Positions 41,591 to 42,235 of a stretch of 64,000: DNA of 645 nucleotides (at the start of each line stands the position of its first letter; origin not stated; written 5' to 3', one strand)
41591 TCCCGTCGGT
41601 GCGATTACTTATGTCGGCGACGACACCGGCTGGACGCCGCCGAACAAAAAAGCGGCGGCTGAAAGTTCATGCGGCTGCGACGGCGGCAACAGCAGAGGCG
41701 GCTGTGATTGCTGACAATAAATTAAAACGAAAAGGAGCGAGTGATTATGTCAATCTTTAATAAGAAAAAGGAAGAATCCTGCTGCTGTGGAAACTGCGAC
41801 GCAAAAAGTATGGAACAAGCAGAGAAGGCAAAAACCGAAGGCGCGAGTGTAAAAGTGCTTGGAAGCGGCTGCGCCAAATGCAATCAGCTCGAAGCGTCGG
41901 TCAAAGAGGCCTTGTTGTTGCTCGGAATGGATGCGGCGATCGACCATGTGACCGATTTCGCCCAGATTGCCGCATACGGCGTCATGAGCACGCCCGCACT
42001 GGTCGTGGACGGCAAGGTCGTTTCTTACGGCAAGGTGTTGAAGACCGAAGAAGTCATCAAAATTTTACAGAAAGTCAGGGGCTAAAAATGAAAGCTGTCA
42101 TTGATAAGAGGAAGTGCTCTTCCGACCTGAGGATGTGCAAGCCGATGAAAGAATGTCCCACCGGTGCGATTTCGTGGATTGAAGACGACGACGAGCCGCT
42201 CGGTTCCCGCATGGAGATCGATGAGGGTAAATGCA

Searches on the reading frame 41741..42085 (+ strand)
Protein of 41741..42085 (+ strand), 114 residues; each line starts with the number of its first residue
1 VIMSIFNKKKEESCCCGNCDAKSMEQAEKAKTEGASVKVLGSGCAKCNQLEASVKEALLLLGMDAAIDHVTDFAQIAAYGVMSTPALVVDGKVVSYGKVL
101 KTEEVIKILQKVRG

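Call 75: search_protein_families(library=pfam, proteins=[window:41741-42085:+], max_evalue=0.01)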
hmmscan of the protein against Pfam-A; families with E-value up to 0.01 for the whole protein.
window:41741-42085:+ (114 aa): 2 families
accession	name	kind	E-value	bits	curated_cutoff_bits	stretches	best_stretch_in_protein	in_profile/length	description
PF13192.12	Thioredoxin_3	-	2.4e-26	92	24.8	1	36-110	2-76/76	Thioredoxin domain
PF07511.17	DUF1525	-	0.0053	17.3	24.1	1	74-98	73-97/113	Protein of unknown function (DUF1525)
